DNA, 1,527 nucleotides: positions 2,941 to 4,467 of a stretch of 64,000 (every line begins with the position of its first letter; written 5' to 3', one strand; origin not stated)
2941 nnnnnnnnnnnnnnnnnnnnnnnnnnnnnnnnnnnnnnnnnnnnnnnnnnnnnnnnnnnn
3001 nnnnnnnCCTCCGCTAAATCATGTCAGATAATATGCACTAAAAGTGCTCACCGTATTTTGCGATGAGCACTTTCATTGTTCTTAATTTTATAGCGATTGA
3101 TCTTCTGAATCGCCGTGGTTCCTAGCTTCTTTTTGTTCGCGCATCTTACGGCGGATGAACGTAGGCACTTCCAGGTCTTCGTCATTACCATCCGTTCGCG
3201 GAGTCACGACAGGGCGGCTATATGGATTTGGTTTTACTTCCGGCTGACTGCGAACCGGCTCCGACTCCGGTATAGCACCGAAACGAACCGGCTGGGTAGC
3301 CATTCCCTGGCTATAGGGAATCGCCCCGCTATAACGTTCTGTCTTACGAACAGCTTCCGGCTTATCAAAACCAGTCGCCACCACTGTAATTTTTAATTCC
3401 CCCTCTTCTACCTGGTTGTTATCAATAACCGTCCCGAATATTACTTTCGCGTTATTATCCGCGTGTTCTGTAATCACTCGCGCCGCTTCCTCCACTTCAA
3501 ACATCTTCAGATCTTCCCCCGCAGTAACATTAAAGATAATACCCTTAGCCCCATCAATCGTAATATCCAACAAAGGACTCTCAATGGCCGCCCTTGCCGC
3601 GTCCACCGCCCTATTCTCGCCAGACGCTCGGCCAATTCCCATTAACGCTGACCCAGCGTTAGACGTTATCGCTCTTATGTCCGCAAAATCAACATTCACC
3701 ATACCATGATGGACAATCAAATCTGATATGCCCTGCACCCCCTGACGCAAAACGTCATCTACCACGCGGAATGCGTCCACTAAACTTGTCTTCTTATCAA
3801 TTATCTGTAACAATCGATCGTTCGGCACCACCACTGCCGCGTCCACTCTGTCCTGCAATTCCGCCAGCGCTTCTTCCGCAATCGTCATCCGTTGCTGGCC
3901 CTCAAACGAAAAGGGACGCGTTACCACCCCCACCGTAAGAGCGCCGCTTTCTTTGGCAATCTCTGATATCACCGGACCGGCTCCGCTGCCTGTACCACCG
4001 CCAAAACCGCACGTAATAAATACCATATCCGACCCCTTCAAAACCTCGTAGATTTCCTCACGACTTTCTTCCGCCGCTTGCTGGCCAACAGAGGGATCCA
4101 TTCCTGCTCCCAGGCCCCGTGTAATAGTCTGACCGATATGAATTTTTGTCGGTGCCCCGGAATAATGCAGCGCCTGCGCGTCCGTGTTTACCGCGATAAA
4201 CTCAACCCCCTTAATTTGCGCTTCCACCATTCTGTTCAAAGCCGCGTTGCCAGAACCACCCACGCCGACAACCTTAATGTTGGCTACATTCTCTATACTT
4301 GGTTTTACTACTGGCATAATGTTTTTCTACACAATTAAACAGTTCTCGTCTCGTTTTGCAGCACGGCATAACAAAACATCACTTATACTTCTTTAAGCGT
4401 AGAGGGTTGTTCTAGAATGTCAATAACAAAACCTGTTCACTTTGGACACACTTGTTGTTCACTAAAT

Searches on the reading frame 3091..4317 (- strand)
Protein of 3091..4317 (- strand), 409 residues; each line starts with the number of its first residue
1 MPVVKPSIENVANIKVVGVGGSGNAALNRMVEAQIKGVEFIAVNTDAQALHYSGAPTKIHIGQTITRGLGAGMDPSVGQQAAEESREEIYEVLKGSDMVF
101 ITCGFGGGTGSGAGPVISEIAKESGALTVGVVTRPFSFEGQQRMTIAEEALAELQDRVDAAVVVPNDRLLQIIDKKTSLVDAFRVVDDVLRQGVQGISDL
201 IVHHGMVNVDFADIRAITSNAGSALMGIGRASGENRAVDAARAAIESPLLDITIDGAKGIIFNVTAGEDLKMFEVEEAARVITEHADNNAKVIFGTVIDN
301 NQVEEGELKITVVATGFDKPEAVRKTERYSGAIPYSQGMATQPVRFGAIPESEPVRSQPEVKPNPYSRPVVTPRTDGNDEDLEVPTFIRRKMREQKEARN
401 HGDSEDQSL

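Call 97: list_cluster_members(proteins=[window:3091-4317:-, window:19430-21643:+, window:18455-19336:+, window:430-894:+, window:2447-3004:+])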
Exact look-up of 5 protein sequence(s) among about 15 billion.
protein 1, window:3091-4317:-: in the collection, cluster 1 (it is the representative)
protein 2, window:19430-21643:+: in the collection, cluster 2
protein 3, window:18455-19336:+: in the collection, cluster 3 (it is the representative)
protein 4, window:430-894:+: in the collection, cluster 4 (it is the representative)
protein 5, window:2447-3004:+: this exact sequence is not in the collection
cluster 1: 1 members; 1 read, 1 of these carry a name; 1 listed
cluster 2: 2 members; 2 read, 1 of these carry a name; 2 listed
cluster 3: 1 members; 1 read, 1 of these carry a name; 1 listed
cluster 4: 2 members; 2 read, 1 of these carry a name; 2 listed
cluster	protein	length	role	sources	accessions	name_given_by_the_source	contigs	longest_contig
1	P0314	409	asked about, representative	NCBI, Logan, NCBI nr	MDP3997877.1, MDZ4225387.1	MAG: cell division protein FtsZ [Candidatus Andersenbacteria bacterium] | cell division protein FtsZ [bacterium]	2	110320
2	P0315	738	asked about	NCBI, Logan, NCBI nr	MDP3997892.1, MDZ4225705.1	MAG: type I DNA topoisomerase [Candidatus Andersenbacteria bacterium] | type I DNA topoisomerase [bacterium]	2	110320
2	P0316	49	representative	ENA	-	-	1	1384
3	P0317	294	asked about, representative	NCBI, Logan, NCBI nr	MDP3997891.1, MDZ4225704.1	MAG: DNA-processing protein DprA [Candidatus Andersenbacteria bacterium] | DNA-processing protein DprA [bacterium]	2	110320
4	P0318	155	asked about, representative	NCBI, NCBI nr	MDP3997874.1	MAG: hypothetical protein Q8P73_05240 [bacterium] | hypothetical protein [bacterium]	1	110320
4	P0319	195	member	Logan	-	-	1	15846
